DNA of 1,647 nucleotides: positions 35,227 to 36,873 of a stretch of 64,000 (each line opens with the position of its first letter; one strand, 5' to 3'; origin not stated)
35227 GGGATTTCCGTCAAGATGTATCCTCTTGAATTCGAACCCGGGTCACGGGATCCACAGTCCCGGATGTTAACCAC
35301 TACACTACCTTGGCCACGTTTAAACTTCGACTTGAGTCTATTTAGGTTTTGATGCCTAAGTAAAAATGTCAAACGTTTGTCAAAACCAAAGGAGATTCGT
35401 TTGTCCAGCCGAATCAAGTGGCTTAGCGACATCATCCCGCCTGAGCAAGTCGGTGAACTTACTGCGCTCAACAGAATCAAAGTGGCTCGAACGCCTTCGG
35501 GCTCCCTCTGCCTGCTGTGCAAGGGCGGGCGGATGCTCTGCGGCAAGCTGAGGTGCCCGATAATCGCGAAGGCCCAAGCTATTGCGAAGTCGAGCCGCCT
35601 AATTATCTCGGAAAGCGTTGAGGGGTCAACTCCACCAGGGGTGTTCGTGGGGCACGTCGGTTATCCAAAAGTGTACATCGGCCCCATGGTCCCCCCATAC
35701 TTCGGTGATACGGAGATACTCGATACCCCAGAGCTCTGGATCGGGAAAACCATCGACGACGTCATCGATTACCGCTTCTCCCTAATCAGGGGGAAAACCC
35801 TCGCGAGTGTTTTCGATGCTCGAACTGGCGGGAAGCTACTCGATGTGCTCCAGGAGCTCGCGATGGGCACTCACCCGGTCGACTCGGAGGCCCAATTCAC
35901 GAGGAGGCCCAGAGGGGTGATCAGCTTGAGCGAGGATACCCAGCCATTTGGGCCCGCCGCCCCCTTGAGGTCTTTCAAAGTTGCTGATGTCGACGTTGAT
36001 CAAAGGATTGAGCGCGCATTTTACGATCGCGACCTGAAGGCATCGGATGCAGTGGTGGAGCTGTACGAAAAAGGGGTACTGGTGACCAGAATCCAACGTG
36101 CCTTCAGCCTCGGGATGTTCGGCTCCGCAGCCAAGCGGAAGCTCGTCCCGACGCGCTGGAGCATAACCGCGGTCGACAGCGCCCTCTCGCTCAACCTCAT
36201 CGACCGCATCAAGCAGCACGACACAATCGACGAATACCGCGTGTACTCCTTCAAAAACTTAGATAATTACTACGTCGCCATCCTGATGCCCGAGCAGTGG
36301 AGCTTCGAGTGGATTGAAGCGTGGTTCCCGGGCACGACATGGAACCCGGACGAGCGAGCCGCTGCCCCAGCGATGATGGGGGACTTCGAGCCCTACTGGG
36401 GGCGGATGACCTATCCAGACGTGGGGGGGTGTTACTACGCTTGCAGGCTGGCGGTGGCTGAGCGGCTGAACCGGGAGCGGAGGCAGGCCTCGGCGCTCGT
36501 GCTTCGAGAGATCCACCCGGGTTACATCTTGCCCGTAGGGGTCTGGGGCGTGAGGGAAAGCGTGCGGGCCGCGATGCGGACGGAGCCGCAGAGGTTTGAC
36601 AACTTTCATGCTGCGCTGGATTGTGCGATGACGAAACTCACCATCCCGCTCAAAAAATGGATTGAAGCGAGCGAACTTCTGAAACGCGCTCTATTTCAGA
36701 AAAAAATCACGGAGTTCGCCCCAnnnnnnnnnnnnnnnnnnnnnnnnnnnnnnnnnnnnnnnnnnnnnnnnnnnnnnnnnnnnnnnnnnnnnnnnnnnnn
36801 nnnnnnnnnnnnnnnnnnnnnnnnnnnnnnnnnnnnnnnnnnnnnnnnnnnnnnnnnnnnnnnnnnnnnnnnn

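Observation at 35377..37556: Translationally coupled Nre (COG1602) + SPL-like radical SAM pair: candidate two-component DNA-damage repair module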

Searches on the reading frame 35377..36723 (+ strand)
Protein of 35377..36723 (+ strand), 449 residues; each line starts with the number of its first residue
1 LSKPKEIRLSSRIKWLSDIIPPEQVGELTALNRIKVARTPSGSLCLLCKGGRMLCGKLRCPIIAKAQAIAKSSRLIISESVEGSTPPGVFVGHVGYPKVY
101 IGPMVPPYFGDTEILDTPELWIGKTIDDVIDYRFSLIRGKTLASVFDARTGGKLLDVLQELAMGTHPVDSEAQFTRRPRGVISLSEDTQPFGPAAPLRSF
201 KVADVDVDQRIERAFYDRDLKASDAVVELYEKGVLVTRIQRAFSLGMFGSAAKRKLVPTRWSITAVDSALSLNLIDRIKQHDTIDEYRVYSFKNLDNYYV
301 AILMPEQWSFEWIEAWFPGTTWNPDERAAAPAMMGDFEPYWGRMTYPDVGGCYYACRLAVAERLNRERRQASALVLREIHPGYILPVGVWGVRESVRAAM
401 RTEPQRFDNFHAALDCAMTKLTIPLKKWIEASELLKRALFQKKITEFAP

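Call 3: search_protein_families(library=pfam, proteins=[window:35377-36723:+], max_evalue=0.01)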
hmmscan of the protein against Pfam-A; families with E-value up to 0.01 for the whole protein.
window:35377-36723:+ (449 aa): 2 families
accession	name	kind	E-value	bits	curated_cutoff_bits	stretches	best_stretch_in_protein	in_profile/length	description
PF04894.17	Nre_N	-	2.8e-99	332.7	25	1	54-323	1-270/270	Archaeal Nre, N-terminal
PF04895.17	Nre_C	-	3.8e-40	136.6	27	1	338-447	1-110/110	Archaeal Nre, C-terminal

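Call 4: search_protein_families(library=ncbifam, proteins=[window:35377-36723:+], max_evalue=0.01)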
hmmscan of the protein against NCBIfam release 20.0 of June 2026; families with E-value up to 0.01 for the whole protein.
window:35377-36723:+ (449 aa): 1 family
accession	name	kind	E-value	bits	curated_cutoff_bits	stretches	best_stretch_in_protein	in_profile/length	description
NF041387.1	DNArepr_NreA_Halo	equivalog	2.6e-70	237.6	700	1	76-436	44-408/417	DNA repair protein NreA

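Call 13: find_homologous_proteins(query=window:35377-36723:+, max_evalue=0.00001)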
Query window:35377-36723:+ (449 aa): 6855 proteins with E <= 0.00001 among 8000 candidates; the best 120 are listed.
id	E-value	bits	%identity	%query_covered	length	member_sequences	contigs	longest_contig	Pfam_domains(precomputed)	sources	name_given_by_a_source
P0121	0.0e+0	1014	100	98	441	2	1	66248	PF04895.18,PF04894.18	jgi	-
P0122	2.3e-250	849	82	98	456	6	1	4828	PF04895.18,PF04894.18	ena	-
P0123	1.1e-242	824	78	98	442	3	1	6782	PF04895.18,PF04894.18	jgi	-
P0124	3.1e-241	819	79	98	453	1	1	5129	PF04895.18,PF04894.18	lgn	-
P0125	3.7e-241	819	77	98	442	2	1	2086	PF04895.18,PF04894.18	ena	-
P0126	4.1e-241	819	78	98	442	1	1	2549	PF04895.18,PF04894.18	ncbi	-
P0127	3.5e-240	816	77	98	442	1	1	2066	PF04895.18,PF04894.18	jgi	-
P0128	1.1e-239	814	78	98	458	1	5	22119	PF04895.18,PF04894.18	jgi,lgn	jgi:hypothetical protein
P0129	5.1e-239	812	76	98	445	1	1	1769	PF04895.18,PF04894.18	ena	-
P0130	1.0e-238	811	79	98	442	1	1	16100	PF04895.18,PF04894.18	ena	-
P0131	2.7e-238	809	76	99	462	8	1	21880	PF04895.18,PF04894.18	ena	-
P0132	3.5e-238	809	77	98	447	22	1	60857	PF04895.18,PF04894.18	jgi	-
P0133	3.3e-237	806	78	98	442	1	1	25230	PF04895.18,PF04894.18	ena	-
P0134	4.8e-237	805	79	98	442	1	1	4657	PF04895.18,PF04894.18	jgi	-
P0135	4.9e-237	805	79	98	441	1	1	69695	PF04895.18,PF04894.18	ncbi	-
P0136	8.5e-237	804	79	98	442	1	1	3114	PF04895.18,PF04894.18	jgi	-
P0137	1.1e-236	804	79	98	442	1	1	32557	PF04895.18,PF04894.18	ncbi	-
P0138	1.2e-236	804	77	98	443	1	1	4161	PF04895.18,PF04894.18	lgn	-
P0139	5.1e-236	802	79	98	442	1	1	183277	PF04895.18,PF04894.18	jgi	-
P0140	6.0e-236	802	79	98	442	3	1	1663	PF04895.18,PF04894.18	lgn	-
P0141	1.5e-235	800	79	98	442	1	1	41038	PF04895.18,PF04894.18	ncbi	-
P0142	1.6e-235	800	78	98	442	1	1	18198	PF04895.18,PF04894.18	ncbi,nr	ncbi:MAG: Nre family DNA repair protein [Candidatus Hodarchaeaceae archaeon]|nr:Nre family DNA repai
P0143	2.7e-235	799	79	97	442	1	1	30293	PF04895.18,PF04894.18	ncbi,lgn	-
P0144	6.5e-235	798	79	98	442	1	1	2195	PF04895.18,PF04894.18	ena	-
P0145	7.1e-235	798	79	97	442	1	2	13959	PF04895.18,PF04894.18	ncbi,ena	ncbi:hypothetical protein ES703_06002 [subsurface metagenome]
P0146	1.3e-234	797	78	98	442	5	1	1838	PF04895.18,PF04894.18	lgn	-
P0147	4.8e-234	795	79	97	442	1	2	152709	PF04895.18,PF04894.18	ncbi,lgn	-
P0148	5.4e-234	795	78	98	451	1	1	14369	PF04895.18,PF04894.18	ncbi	ncbi:MAG: Nre family DNA repair protein [Candidatus Hadarchaeaceae archaeon]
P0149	1.3e-233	794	76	97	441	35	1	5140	PF04895.18,PF04894.18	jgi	-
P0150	2.1e-233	793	78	97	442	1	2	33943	PF04895.18,PF04894.18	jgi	-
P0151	1.1e-232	791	76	98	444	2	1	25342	PF04895.18,PF04894.18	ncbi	-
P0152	1.4e-232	791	76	98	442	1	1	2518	PF04895.18,PF04894.18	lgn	-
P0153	2.3e-232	790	78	97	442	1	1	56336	PF04895.18,PF04894.18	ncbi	-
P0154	3.1e-232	789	78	97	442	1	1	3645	PF04895.18,PF04894.18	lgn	-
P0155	5.7e-232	788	76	98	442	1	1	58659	PF04895.18,PF04894.18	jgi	jgi:hypothetical protein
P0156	3.2e-231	786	77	94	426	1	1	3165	PF04895.18,PF04894.18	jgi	-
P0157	3.7e-231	786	77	98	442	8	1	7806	PF04895.18,PF04894.18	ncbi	-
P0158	2.0e-230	783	75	98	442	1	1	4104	PF04895.18,PF04894.18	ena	-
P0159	9.1e-230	781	75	98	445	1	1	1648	PF04895.18,PF04894.18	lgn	-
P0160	2.5e-229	780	76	98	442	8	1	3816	PF04895.18,PF04894.18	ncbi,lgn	-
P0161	7.4e-229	778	76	98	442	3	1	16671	PF04895.18,PF04894.18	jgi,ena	-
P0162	8.9e-229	778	75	98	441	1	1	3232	PF04895.18,PF04894.18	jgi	jgi:hypothetical protein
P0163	9.6e-229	778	76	98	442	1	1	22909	PF04895.18,PF04894.18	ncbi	-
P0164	1.5e-228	777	75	98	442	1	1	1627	PF04895.18,PF04894.18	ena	-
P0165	5.7e-228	775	75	98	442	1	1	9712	PF04895.18,PF04894.18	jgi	-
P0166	8.3e-228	775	76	98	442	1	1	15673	PF04895.18,PF04894.18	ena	-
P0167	5.0e-227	772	75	97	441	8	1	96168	PF04895.18,PF04894.18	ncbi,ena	-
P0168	5.0e-227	772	73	98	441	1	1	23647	PF04895.18,PF04894.18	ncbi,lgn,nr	ncbi:MAG: Nre family DNA repair protein [Candidatus Hodarchaeaceae archaeon]|nr:Nre family DNA repai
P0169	5.8e-227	772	75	98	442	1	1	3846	PF04895.18,PF04894.18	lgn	-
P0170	2.1e-226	770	73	98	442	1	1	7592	PF04895.18,PF04894.18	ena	-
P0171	9.1e-226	768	74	98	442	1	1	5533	PF04895.18,PF04894.18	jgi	jgi:hypothetical protein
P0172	2.5e-225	767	75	98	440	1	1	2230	PF04895.18,PF04894.18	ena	-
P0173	3.7e-225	766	74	98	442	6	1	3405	PF04895.18,PF04894.18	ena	-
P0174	6.9e-224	762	74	98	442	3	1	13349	PF04895.18,PF04894.18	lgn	-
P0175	2.7e-223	760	73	98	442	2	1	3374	PF04895.18,PF04894.18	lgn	-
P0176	3.0e-223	760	74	97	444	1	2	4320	PF04895.18,PF04894.18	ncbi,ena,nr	ncbi:MAG TPA: hypothetical protein EYP46_01345 [Hadesarchaea archaeon]|nr:hypothetical protein [Hade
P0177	1.1e-222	758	78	93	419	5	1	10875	PF04895.18,PF04894.18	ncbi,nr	ncbi:MAG: hypothetical protein AVW06_03610 [Hadesarchaea archaeon DG-33-1]|nr:MAG: hypothetical prot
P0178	2.4e-222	757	73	98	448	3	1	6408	PF04895.18,PF04894.18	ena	-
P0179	4.9e-221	752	73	97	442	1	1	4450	PF04895.18,PF04894.18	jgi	jgi:hypothetical protein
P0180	1.8e-220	751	73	97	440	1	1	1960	PF04895.18,PF04894.18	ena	-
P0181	6.2e-220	749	72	98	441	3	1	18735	PF04895.18,PF04894.18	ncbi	-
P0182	7.5e-220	749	72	98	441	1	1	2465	PF04895.18,PF04894.18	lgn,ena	-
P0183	3.8e-219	746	71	98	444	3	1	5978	PF04895.18,PF04894.18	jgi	jgi:hypothetical protein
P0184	1.4e-218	744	71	98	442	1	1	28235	PF04895.18,PF04894.18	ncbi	ncbi:MAG: Nre family DNA repair protein [Methanobacteriota archaeon]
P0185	1.9e-218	744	71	98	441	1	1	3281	PF04895.18,PF04894.18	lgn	-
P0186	1.5e-216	738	71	98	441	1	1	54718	PF04895.18,PF04894.18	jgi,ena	-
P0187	2.9e-215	733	78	88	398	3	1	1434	PF04895.18,PF04894.18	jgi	-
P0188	3.9e-215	733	73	96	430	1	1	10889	PF04895.18,PF04894.18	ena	-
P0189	5.3e-215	733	71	97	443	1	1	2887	PF04895.18,PF04894.18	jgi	jgi:hypothetical protein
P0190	6.9e-215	732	80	88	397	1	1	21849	PF04895.18,PF04894.18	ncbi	-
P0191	1.9e-214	731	71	97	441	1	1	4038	PF04895.18,PF04894.18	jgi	jgi:hypothetical protein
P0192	2.0e-214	731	77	88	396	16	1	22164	PF04895.18,PF04894.18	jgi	jgi:hypothetical protein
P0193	3.3e-214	730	79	88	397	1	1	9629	PF04895.18,PF04894.18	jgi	-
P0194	6.4e-214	729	79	88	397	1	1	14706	PF04895.18,PF04894.18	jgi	-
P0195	1.2e-213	728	71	98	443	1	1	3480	PF04895.18,PF04894.18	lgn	-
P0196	1.2e-213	728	69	98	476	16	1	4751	PF04895.18,PF04894.18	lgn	-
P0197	1.5e-213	728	71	98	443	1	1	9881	PF04895.18,PF04894.18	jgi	-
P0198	1.6e-213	728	71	98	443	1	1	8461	PF04895.18,PF04894.18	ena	-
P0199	2.2e-213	727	79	88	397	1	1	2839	PF04895.18,PF04894.18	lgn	-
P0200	2.3e-213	727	79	88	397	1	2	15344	PF04895.18,PF04894.18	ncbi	-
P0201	2.6e-213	727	71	97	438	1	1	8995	PF04895.18,PF04894.18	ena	-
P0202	2.6e-213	727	77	88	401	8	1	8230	PF04895.18,PF04894.18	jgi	jgi:hypothetical protein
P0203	4.0e-213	726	70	98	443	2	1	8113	PF04895.18,PF04894.18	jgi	-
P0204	5.3e-213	726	71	98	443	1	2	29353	PF04895.18,PF04894.18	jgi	-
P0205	6.2e-213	726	71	98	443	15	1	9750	PF04895.18,PF04894.18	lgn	-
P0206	7.3e-213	725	71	98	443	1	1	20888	PF04895.18,PF04894.18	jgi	-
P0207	1.0e-212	725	79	88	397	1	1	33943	PF04895.18,PF04894.18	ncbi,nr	ncbi:MAG: hypothetical protein E3J91_02930 [Hadesarchaea archaeon]|nr:MAG: hypothetical protein E3J9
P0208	1.1e-212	725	79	88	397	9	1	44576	PF04895.18,PF04894.18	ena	-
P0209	1.2e-212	725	79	88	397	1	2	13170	PF04895.18,PF04894.18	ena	-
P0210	1.8e-212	724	70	98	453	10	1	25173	PF04895.18,PF04894.18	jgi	jgi:hypothetical protein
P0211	2.9e-212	724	79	88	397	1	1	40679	PF04895.18,PF04894.18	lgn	-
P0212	5.6e-212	723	79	88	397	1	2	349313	PF04895.18,PF04894.18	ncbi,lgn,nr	ncbi:hypothetical protein ES706_00146 [subsurface metagenome]|nr:hypothetical protein [Hadesarchaea 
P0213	6.9e-212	722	79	88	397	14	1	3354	PF04895.18,PF04894.18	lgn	-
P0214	8.7e-212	722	71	98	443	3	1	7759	PF04895.18,PF04894.18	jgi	-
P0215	2.1e-211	721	71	98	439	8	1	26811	PF04895.18,PF04894.18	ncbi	ncbi:MAG: Nre family DNA repair protein [Candidatus Hadarchaeum sp.]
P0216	2.4e-211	721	70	98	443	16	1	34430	PF04895.18,PF04894.18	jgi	-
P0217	4.2e-211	720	79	88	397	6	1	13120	PF04895.18,PF04894.18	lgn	-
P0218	5.2e-211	719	79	88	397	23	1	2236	PF04895.18,PF04894.18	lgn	-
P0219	6.7e-211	719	77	88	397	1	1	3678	PF04895.18,PF04894.18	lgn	-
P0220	1.0e-210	718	69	98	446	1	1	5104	PF04895.18,PF04894.18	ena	-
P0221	1.6e-210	718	69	98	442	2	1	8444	PF04895.18,PF04894.18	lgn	-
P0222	6.4e-210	716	70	98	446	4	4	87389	PF04895.18,PF04894.18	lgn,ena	-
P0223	7.3e-210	716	71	96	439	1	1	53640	PF04895.18,PF04894.18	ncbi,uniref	ncbi:MAG: Nre family DNA repair protein [Candidatus Hadarchaeum sp.]|uniref:Nre family DNA repair pr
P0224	1.2e-208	712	71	98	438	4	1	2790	PF04895.18,PF04894.18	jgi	jgi:hypothetical protein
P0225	1.3e-208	711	68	98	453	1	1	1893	PF04895.18,PF04894.18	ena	-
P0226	2.4e-208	711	69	98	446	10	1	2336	PF04895.18,PF04894.18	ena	-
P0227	2.5e-208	711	68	98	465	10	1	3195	PF04895.18,PF04894.18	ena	-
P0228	3.3e-207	707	68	98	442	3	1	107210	PF04895.18,PF04894.18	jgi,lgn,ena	-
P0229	9.3e-207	705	69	96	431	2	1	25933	PF04895.18,PF04894.18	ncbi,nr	ncbi:MAG: hypothetical protein H5T49_00680 [Hadesarchaea archaeon]|nr:hypothetical protein [Hadesarc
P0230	1.6e-206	705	76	88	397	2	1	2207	PF04895.18,PF04894.18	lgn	-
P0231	5.7e-206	703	67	97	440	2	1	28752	PF04895.18,PF04894.18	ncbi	-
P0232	1.5e-205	701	67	98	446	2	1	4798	PF04895.18,PF04894.18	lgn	-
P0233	5.5e-205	700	76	88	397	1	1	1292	PF04895.18,PF04894.18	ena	-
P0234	3.5e-204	697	68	98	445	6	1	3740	PF04895.18,PF04894.18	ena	-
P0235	7.0e-203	693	65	99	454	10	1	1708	PF04895.18,PF04894.18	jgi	-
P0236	9.3e-203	692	66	98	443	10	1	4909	PF04895.18,PF04894.18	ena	-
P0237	5.2e-202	690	67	98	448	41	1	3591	PF04895.18,PF04894.18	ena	-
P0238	1.3e-201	688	65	97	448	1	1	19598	PF04895.18,PF04894.18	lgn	-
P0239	1.6e-200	685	65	98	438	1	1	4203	PF04895.18,PF04894.18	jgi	jgi:hypothetical protein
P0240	3.1e-199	681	72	88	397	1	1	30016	PF04895.18,PF04894.18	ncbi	-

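Call 18: search_solved_structures(query=window:35401-36723:+, max_evalue=10)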
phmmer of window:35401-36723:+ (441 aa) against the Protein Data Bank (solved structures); distinct sequences matched with E-value up to 10: 0.

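Call 28: predict_structure(alignment_id=A1)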
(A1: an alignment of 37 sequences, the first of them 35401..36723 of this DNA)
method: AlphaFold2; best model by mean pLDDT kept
length: 441 residues; sequences in the alignment: 37
mean_pLDDT: 73.3   pTM: 0.78
mean pLDDT of the five models: 73.3, 60.9, 54.7, 54.2, 45.4
residues with pLDDT >= 90: 111; 70-90: 145; 50-70: 121; < 50: 64
segments of 3 or more residues with pLDDT < 50: 1-13, 30-51, 81-91, 177-182, 376-378, 438-441
pLDDT, mean of each block of 10 residues (from residue 1): 37 49 57 41 38 58 72 76 42 60 58 66 67 60 72 82 85 53 68 86 81 82 89 77 71 71 92 95 89 92 90 67 88 65 83 96 95 59 86 96 95 94 90 55 39
secondary structure, 60 per line:
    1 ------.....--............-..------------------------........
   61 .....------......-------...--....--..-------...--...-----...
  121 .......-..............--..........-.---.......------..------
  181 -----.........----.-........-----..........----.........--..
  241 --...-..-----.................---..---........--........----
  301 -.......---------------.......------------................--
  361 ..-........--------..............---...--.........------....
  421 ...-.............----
elements in order: H7-11 H14-25 H53-65 E72-77 E85-87 E90-93 H118-127 E129-136 H137-142 H145-154 E160-166 E186-194 H201-208 H214-223 H228-236 H254-270 E279-286 E289-296 E302-308 E324-330 H343-358 E364-371 H380-393 E397-399 H402-410 H417-423 H425-437

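Call 33: fold_search(model_id=the predicted structure, library=pdb)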
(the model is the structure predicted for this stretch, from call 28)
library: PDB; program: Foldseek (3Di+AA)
matches with E <= 10: 520; with E <= 0.001: 0
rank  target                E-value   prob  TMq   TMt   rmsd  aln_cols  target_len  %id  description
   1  5akb_C                7.8e-03  0.21  0.14  0.20  17.7       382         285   10  MutS in complex with the N-terminal domain of MutL - crystal form 1 (released 2015-07-22)
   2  4h2k_A                3.4e-02  0.23  0.09  0.13  13.6       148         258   11  Crystal structure of the catalytic domain of succinyl-diaminopimelate desuccinylase from Haemophilus influenzae (released 2012-11-21)
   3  6od8_A                3.4e-02  0.15  0.15  0.14  21.5       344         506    8  Crystal structure of a putative aspartyl-tRNA synthetase from Leishmania major Friedlin (released 2019-04-17)
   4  1y60_D                4.1e-02  0.44  0.14  0.31  12.8       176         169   11  Structure of the tetrahydromethanopterin dependent formaldehyde-activating enzyme (Fae) from Methylobacterium extorque (released 2005-01-11)
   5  5j5q_C                4.1e-02  0.13  0.15  0.17  16.8       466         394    9  AMP-PNP-stabilized ATPase domain of topoisomerase IV from Streptococcus pneumoniae, complex type II (released 2017-07-26)
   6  1y60_A                4.3e-02  0.38  0.15  0.31  12.7       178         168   11  Structure of the tetrahydromethanopterin dependent formaldehyde-activating enzyme (Fae) from Methylobacterium extorque (released 2005-01-11)
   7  5j5p_B                4.5e-02  0.14  0.16  0.17  16.4       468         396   10  AMP-PNP-stabilized ATPase domain of topoisomerase IV from Streptococcus pneumoniae, complex type I (released 2017-07-26)
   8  6lzk_A                4.8e-02  0.21  0.13  0.21  15.4       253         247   10  Aquifex aeolicus MutL ATPase domain with K252N mutation (released 2020-07-01)
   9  9a68_B                5.3e-02  0.10  0.15  0.12  17.3       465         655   10  Integrative model of PARC-PARE by crosslinking MS and deep learning (released 2024-09-18)
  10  7p8v_A                5.6e-02  0.10  0.13  0.17  18.8       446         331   10  The structure of E. coli MutL bound to a 3' resected DNA end (released 2022-06-29)
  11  8xrg                  5.6e-02  0.07  0.13  0.14  17.3       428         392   10  The crystal structure of AsfvTopII ATPase domain in complex with ADP (released 2024-08-07)
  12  8yo1_C                6.0e-02  0.08  0.14  0.15  16.5       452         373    7  structure of phage T6 topoisomerase II ATPase domain bound with AMPPNP (released 2024-09-25)
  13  2ae8_E                6.7e-02  0.69  0.17  0.37   8.0       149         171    7  Crystal Structure of Imidazoleglycerol-phosphate Dehydratase from Staphylococcus aureus subsp. aureus N315 (released 2005-09-06)
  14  1c0a_A                7.0e-02  0.16  0.14  0.11  19.6       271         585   11  CRYSTAL STRUCTURE OF THE E. COLI ASPARTYL-TRNA SYNTHETASE : TRNAASP : ASPARTYL-ADENYLATE COMPLEX (released 1999-11-23)
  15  5j5p_A                8.3e-02  0.10  0.15  0.17  17.0       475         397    9  AMP-PNP-stabilized ATPase domain of topoisomerase IV from Streptococcus pneumoniae, complex type I (released 2017-07-26)
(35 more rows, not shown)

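Call 37: search_protein_representatives(protein=window:35401-36723:+)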
Query: 441 residues. Proteins with E-value up to 0.001 (for the whole library): 1166; up to 1e-10: 859; up to 1e-30: 469. The best 150 are listed.
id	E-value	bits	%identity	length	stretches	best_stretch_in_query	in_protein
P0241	4.5e-146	503.6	54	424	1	27-439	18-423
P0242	1.7e-137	475.3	49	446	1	14-439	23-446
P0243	2.5e-129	448.4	48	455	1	4-439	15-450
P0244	3.9e-125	434.6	46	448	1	3-427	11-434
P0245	7.8e-121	420.4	44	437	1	6-440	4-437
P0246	5.8e-114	397.8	45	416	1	32-438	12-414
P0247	3.4e-113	395.2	45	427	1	21-435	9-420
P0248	7.5e-110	384.2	46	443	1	35-436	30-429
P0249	2.5e-108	379.2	46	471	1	24-430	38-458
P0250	1.4e-107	376.8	47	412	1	34-440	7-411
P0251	6.6e-105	368.0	43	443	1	3-439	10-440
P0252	5.5e-102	358.3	53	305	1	21-316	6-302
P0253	5.8e-102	358.2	40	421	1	31-439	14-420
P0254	1.1e-101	357.3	40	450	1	3-439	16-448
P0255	4.0e-100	352.2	49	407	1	71-439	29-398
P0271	1.6e-89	317.2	43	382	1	63-439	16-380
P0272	6.2e-89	315.3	42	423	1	24-439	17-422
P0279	5.9e-85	302.2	41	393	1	68-437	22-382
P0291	1.5e-81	291.0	40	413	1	35-439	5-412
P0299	2.6e-79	283.6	40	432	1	35-439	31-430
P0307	6.1e-77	275.8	40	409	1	35-439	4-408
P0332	1.2e-71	258.4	37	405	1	31-439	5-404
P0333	1.4e-71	258.1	38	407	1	36-439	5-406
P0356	5.0e-67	243.1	38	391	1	37-432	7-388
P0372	1.7e-64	234.8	35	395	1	35-421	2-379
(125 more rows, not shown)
